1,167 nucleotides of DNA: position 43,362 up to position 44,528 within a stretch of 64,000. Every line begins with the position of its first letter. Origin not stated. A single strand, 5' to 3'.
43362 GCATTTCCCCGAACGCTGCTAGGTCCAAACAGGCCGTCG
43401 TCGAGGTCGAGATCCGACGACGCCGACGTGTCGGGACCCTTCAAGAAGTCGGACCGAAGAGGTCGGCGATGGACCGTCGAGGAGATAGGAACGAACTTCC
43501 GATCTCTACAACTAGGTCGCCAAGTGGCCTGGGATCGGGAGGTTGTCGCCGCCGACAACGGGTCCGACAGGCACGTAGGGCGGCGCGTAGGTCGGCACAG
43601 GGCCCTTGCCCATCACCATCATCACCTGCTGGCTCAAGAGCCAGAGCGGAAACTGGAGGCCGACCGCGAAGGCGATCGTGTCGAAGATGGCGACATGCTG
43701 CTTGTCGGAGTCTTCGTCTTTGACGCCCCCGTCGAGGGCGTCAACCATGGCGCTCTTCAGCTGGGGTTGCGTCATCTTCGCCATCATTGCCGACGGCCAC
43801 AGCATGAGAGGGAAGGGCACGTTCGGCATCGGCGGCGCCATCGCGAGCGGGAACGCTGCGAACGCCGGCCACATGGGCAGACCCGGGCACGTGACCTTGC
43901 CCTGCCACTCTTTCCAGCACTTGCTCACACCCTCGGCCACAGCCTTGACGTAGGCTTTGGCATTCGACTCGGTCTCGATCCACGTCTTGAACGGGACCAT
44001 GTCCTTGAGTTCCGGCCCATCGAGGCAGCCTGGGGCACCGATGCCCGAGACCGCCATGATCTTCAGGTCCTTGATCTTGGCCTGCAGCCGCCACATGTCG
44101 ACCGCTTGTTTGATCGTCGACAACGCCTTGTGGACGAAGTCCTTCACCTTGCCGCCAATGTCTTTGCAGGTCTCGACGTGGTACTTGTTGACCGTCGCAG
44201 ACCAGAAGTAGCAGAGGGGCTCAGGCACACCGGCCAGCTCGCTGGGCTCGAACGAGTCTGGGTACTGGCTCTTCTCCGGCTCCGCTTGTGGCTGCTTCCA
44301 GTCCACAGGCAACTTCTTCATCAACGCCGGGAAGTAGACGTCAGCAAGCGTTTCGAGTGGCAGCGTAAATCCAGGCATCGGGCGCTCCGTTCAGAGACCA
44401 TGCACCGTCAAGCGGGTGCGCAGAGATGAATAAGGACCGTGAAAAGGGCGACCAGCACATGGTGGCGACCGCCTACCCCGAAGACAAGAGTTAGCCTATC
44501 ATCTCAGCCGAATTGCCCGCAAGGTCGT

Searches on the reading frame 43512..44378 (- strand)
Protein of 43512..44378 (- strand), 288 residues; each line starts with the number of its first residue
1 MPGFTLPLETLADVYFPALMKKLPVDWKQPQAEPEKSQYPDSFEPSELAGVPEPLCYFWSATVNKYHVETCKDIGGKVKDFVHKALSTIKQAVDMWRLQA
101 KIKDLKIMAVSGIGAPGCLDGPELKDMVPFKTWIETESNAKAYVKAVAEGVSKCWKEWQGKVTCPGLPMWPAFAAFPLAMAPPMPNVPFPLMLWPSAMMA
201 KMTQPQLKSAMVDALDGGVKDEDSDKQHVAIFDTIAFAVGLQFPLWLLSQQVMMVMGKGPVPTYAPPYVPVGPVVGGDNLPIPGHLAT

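Call 19: search_protein_families(library=pfam, proteins=[window:43512-44378:-], max_evalue=0.5)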
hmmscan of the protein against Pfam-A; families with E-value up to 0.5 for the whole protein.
window:43512-44378:- (288 aa): 0 families

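Call 20: search_solved_structures(query=window:43512-44378:-, max_evalue=5)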
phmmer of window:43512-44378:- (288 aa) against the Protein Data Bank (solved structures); distinct sequences matched with E-value up to 5: 0.

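Call 21: find_homologous_proteins(query=window:43512-44378:-)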
Query window:43512-44378:- (288 aa): 1387 proteins with E <= 0.001 among 2047 candidates; the best 120 are listed.
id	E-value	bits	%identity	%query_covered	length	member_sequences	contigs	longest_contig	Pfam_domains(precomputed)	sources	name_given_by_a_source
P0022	1.3e-194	664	100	100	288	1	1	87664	-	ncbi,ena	-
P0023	1.3e-117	411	64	100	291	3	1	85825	-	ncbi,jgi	jgi:hypothetical protein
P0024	3.1e-117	409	63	100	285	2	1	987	-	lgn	-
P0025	2.1e-116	407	63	98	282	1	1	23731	-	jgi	jgi:hypothetical protein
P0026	3.0e-112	393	60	100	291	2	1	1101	-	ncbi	-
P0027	9.1e-111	388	60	99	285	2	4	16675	-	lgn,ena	-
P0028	1.2e-110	388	60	100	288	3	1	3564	-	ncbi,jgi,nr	ncbi:MAG: hypothetical protein QF464_04050 [Myxococcota bacterium]|jgi:hypothetical protein|nr:hypot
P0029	2.6e-110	387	61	98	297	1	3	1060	-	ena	-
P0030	2.9e-110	387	60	100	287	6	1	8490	-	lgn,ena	-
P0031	3.1e-110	387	59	100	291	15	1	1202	-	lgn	-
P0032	1.1e-109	385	60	98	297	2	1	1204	-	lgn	-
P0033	4.4e-108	379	60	97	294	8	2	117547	-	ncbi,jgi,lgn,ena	jgi:hypothetical protein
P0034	1.3e-107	378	58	100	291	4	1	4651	-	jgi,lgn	jgi:hypothetical protein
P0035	2.3e-107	377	59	100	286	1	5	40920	-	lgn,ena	-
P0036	3.1e-107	377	60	100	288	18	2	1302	-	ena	-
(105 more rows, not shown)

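Call 23: find_related_loci(query=A1, collection=genome_contigs, flank=10000)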
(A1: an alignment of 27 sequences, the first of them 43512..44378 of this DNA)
Query A1 (288 aa) in genome_contigs; peptide patterns used: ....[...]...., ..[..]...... (x = any residue, [..] = any of these).
384 stretches matched a pattern; 295 encode a relative of the query (tblastn E <= 1e-3); the best 80 are kept; 80 distinct loci.
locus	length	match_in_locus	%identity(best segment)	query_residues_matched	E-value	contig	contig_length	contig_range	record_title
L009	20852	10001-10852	61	1-277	8e-110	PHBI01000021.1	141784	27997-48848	MAG: Deltaproteobacteria bacterium HGW-Deltaproteobacteria-14 08E140C01_z5_2013_Ig3399_v2_scaffold_611, whole genome sho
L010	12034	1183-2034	61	1-277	7e-110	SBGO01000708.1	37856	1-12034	MAG: Deltaproteobacteria bacterium isolate M1802 scaffold_154_1, whole genome shotgun sequence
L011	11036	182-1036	60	1-288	1e-108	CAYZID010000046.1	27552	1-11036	MAG TPA_asm: uncultured Myxococcales bacterium isolate binchicken_co64_124 genome assembly, contig: NODE_1128_length_275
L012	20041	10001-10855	67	1-288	3e-104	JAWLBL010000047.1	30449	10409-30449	MAG: Myxococcota bacterium isolate 15dZY3.bin.102 NODE_1875_length_30449_cov_84.565568, whole genome shotgun sequence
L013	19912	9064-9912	57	1-287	4e-104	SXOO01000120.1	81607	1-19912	MAG: Proteobacteria bacterium isolate F1-120-MAGs227 F1-120__c361869, whole genome shotgun sequence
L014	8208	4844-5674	57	8-286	2e-98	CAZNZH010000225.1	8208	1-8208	MAG TPA_asm: uncultured Myxococcales bacterium isolate binchicken_co235_11 genome assembly, contig: NODE_19921_length_82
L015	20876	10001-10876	60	1-288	5e-98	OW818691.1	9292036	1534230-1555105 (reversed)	metagenome genome assembly, chromosome: 1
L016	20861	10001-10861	54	1-287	9e-97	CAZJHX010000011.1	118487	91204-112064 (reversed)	MAG TPA_asm: uncultured Myxococcales bacterium isolate binchicken_co141_27 genome assembly, contig: NODE_438_length_1184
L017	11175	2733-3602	58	1-287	1e-95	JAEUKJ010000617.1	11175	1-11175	MAG: Deltaproteobacteria bacterium isolate new MAG-92 k141_2104860, whole genome shotgun sequence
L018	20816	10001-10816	57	1-265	1e-94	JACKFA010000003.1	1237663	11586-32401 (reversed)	MAG: Deltaproteobacteria bacterium isolate HK-STAS-MYXO-48 HK-STAS-MYXO-48_3, whole genome shotgun sequence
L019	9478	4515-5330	57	1-265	1e-94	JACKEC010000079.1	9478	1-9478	MAG: Sandaracinaceae bacterium isolate HK-STAS-MYXO-23 HK-STAS-MYXO-23_79, whole genome shotgun sequence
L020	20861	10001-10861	62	1-287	6e-93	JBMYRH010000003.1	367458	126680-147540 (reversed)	MAG: Myxococcota bacterium isolate ME_XS_2303_bin_6 ME_XS_2303_bin_6_2, whole genome shotgun sequence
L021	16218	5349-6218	51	1-288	1e-87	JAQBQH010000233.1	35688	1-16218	MAG: Myxococcales bacterium isolate RYN_368 scaffold_6581222, whole genome shotgun sequence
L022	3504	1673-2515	51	1-286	2e-88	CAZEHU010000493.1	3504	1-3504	MAG TPA_asm: uncultured Myxococcales bacterium isolate SRP167671_co2_188 genome assembly, contig: NODE_29443_length_3504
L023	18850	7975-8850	51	1-288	5e-87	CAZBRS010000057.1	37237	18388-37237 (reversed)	MAG TPA_asm: uncultured Myxococcales bacterium isolate SRP272421_co2_345 genome assembly, contig: NODE_2236_length_37237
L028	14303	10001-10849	53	8-285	5e-82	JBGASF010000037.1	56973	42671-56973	MAG: Polyangia bacterium isolate MAG_MBR_AS.47 MBRAS-47_NODE_37_length_56973_cov_6.335138, whole genome shotgun sequence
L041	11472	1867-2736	52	1-288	1e-77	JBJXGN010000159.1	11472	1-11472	MAG: Kofleriaceae bacterium isolate F1F2.bin.256 k127_7478177, whole genome shotgun sequence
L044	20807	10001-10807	54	22-288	7e-77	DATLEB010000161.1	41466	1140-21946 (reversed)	MAG TPA_asm: Kofleriaceae bacterium isolate SMAG_U14365 k141_4072032, whole genome shotgun sequence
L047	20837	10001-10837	53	14-288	6e-76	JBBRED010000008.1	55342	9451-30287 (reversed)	MAG: Haliangiales bacterium isolate Co_metawrap_2487 Cmw_2487_k141_16395736_length_55342_cov_8.0000, whole genome shotgu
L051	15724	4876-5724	48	8-286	2e-75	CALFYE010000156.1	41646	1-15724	MAG TPA_asm: uncultured Myxococcales bacterium isolate SRR6231182_bin.43_CONCOCT_v1.1_MAG genome assembly, contig: ERZ65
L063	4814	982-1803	50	8-288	1e-72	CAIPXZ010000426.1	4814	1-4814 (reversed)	MAG: uncultured Myxococcales bacterium isolate YR2_bin-0002 genome assembly, contig: bin-0002:426/806, whole genome shot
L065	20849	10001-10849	52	1-288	8e-72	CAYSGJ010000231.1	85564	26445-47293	MAG TPA_asm: uncultured Desulfobacterales bacterium isolate SRP067234_co1_278 genome assembly, contig: k99_71917, whole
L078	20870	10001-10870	47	1-288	1e-69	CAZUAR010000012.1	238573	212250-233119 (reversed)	MAG TPA_asm: uncultured Kofleriaceae bacterium isolate binchicken_co242_106 genome assembly, contig: NODE_157_length_238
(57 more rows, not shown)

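Call 38: predict_structure(alignment_id=A2)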
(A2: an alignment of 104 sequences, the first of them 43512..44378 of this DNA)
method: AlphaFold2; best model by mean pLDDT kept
length: 288 residues; sequences in the alignment: 104
mean_pLDDT: 91.9   pTM: 0.87
mean pLDDT of the five models: 91.9, 91.2, 90.5, 84.9, 81.4
residues with pLDDT >= 90: 211; 70-90: 70; 50-70: 7; < 50: 0
segments of 3 or more residues with pLDDT < 50: none
pLDDT, mean of each block of 10 residues (from residue 1): 90 95 90 86 88 86 92 94 97 95 94 96 96 90 96 98 96 89 94 96 98 89 87 98 95 93 65 89 90
secondary structure, 60 per line:
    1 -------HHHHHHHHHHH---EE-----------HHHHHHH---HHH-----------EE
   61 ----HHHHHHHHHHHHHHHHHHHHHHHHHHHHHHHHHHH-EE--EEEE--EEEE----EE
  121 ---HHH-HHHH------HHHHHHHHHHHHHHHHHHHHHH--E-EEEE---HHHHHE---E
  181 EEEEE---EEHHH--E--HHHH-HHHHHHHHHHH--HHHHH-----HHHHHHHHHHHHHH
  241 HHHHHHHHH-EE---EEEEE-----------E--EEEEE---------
elements in order: H8-18 H35-41 H65-99 E105-108 E111-114 H128-131 H138-159 E164-167 H171-175 E180-185 H199-202 H204-214 H217-221 H227-249 E256-260 E275-279

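Call 65: search_protein_families(library=ncbifam, proteins=[L044:8565-9587:+, L028:10942-11478:-, window:43512-44378:-], max_evalue=1)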
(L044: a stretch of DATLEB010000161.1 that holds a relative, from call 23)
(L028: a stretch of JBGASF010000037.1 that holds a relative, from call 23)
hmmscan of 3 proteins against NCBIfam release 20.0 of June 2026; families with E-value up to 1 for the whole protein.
L044:8565-9587:+ (340 aa): 7 families
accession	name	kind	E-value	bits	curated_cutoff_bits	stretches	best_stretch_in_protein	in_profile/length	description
TIGR04345.1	ovoA_Cterm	equivalog_domain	8.1e-23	81.2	170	1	99-319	7-229/242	putative 4-mercaptohistidine N1-methyltransferase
NF001241.0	PRK00216.1-2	equivalog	0.00082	19.1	327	1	140-262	56-148/231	demethylmenaquinone methyltransferase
NF045667.1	MTase_DVU1556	equivalog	0.0026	17.2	155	1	133-175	20-63/213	DVU_1556 family methyltransferase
NF043040.1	corrin_prot_MT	hypoth_equivalog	0.0071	15.8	180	1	127-179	33-85/216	corrinoid protein-associated methyltransferase CpaM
TIGR01983.1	UbiG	equivalog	0.023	14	102.95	0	226-262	116-152/228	bifunctional 2-polyprenyl-6-hydroxyphenol methylase/3-demethylubiquinol 3-O-methyltransferase UbiG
NF002463.0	PRK01683.1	equivalog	0.1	12.2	297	1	123-178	22-76/258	trans-aconitate 2-methyltransferase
NF041820.1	daptide_MTase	equivalog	0.39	10.1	175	0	138-187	39-88/243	daptide-type RiPP biosynthesis methyltransferase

L028:10942-11478:- (178 aa): 1 family
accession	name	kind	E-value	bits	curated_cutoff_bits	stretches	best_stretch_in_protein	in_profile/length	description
NF005448.0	PRK07037.1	equivalog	0.13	11.8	190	1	19-78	86-142/186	RNA polymerase factor sigma-70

window:43512-44378:- (288 aa): 0 families

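Call 86: search_protein_families(library=pfam, proteins=[L028:10942-11478:-, L051:5770-6366:-, L051:7314-8153:+, L047:13390-13710:-, L041:340-750:-, L065:10933-11943:+, L051:6450-7118:-, L063:1826-3772:+, L078:12056-13471:+], max_evalue=0.1)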
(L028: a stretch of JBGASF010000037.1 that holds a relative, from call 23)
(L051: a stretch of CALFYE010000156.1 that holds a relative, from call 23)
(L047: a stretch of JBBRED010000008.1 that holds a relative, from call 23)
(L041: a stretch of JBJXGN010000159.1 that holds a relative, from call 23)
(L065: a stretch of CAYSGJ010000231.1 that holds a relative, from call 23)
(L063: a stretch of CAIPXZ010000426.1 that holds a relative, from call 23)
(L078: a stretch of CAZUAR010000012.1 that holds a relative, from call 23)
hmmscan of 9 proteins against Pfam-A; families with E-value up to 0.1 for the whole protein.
L028:10942-11478:- (178 aa): 0 families

L051:5770-6366:- (198 aa): 3 families
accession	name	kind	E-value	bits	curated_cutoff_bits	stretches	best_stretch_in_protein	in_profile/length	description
PF25587.1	Rv2743c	-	0.00084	19.5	27.7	1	13-91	93-171/237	Rv2743c family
PF19566.4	Snx8_BAR_dom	-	0.055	13.3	27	1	28-80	121-173/258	Sorting nexin 8/Mvp1 BAR domain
PF14978.11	MRP-63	-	0.065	14.2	27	0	42-95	5-58/92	Mitochondrial ribosome protein 63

L051:7314-8153:+ (279 aa): 5 families
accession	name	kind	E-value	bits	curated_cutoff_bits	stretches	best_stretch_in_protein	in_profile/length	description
PF04717.18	Phage_base_V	-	7e-17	62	23.8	1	22-103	1-75/75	Type VI secretion system/phage-baseplate injector OB domain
PF10106.14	DUF2345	-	0.00011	22.5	30.7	1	228-269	21-62/151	Uncharacterized protein conserved in bacteria (DUF2345)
PF06586.17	TraK_N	-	0.001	19.8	24.8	1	182-250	17-80/100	TraK N-terminal domain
PF13473.12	Cupredoxin_1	-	0.0019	18.7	27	1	145-210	18-84/104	Cupredoxin-like domain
PF04790.18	Sarcoglycan_1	-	0.0046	16.7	32.5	1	165-257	101-190/259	Sarcoglycan complex subunit protein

L047:13390-13710:- (106 aa): 1 family
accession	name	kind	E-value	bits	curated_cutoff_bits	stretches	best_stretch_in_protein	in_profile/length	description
PF05488.18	PAAR_motif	-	7.5e-09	36.1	27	2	29-85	9-61/70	PAAR motif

L041:340-750:- (136 aa): 2 families
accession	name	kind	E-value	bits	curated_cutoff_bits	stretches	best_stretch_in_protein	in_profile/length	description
PF12059.13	DUF3540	-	0.013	15.9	27.9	1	73-117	71-116/199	Protein of unknown function (DUF3540)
PF04790.18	Sarcoglycan_1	-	0.023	14.4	32.5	1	68-113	163-213/259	Sarcoglycan complex subunit protein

L065:10933-11943:+ (336 aa): 1 family
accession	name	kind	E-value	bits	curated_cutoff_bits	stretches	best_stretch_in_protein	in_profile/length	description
PF09937.14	DUF2169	-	2.3e-90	303.4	25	1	24-316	5-294/294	Uncharacterized protein conserved in bacteria (DUF2169)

L051:6450-7118:- (222 aa): 2 families
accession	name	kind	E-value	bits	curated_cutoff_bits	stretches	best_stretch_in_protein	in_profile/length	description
PF02656.20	DUF202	-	0.0019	19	23.4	0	59-82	35-60/68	Domain of unknown function (DUF202)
PF19744.4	DUF6232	-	0.021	15.7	27.4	1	44-183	13-81/117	Family of unknown function (DUF6232)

L063:1826-3772:+ (648 aa): 3 families
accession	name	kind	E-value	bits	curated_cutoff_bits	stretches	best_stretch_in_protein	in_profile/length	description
PF04055.27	Radical_SAM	-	1.5e-39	136.2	29.5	2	53-188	6-148/166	Radical SAM superfamily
PF13353.11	Fer4_12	-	2.5e-08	34.8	22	1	53-136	14-100/137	4Fe-4S single cluster domain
PF08544.19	GHMP_kinases_C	-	0.081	13.8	21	0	382-413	28-58/85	GHMP kinases C terminal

L078:12056-13471:+ (471 aa): 4 families
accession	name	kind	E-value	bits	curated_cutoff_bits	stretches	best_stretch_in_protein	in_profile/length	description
PF04055.27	Radical_SAM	-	9.6e-25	88.1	29.5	1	195-354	3-165/166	Radical SAM superfamily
PF02310.24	B12-binding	-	3.5e-17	62.8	32.1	1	22-124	17-120/121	B12 binding domain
PF19864.5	Radical_SAM_N2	-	0.0085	16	29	1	88-132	86-129/151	Radical SAM proteins, N-terminal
PF01261.30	AP_endonuc_2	-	0.042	14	31.1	0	230-368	3-121/249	Xylose isomerase-like TIM barrel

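Call 90: search_solved_structures(query=A10, max_evalue=10)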
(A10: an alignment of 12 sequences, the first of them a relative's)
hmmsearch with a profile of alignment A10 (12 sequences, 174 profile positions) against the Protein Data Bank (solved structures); distinct sequences matched with E-value up to 10: 16.
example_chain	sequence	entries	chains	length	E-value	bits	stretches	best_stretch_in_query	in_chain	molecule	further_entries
8a3k_UNK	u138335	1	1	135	0.002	21.7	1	2-57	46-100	sc-apCC-4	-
8qae_A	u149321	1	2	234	0.004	20.8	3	4-58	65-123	sc-apCC-6-SLLA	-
8bcs_A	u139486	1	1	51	0.025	18.2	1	5-52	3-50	CC-HP1.0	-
7sqk_G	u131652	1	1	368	0.025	18.2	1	5-80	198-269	HAUS augmin-like complex subunit 7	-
9r1m_A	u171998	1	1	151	0.032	17.8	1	2-57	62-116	sc-apCC-4-LMF-1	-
7vyv_A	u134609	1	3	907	0.11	16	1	11-98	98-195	Depolymerase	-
7vz3_A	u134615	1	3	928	0.12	16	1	11-98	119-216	Depolymerase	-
8bct_G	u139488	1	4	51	0.13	15.9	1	5-52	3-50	26beta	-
6sny_A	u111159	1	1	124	0.19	15.3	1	4-59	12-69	Synthetic EPCR binding protein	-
7lzj_A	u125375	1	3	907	0.22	15.1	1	11-98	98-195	Depolymerase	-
6qrl_A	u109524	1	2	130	0.48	14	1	61-81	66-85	Hybrid kinase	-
9fqr_Xe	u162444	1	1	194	0.64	13.6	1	96-130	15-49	Cilia- and flagella-associated protein 97 domain containing 1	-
9k7u_A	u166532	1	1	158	1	13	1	109-159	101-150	Heter-Zn2-HEHE-22A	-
9e5c_1m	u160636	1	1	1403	1.4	12.5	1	19-85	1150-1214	Transglutaminase-like domain-containing protein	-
9r1k_A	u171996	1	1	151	5.8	10.5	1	4-58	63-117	sc-apCC-4-A7F-1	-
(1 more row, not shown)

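Call 113: search_dna_similar(query=window:43512-44378:-, collection=phages, mode=protein, max_evalue=0.01, max_rows=10)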
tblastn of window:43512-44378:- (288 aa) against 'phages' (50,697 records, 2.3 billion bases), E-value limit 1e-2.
No match.

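Call 114: search_dna_similar(query=window:43512-44378:-, collection=plasmids, mode=protein, max_evalue=0.01, max_rows=10)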
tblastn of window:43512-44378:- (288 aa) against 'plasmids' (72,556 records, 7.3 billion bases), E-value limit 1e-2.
No match.

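Call 118: fold_search(model_id=the predicted structure, library=viral)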
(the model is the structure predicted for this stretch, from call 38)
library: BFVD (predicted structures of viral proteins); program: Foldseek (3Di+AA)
matches with E <= 10: 4; with E <= 0.001: 0
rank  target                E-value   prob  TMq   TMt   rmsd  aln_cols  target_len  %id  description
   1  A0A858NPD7            4.7e+00  0.03  0.17  0.15  17.9       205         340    9  (no name in the UniProt tables at hand)
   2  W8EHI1                5.5e+00  0.02  0.13  0.23  11.6       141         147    8  Uncharacterized protein [Pseudomonas phage phiPsa374]
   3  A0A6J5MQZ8            7.3e+00  0.04  0.18  0.26  16.6       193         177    7  Chromosomal replication initiator, DnaA C-terminal [uncultured Caudovirales phage]
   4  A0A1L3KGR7            9.5e+00  0.04  0.11  0.09   5.4        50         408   12  (no name in the UniProt tables at hand)
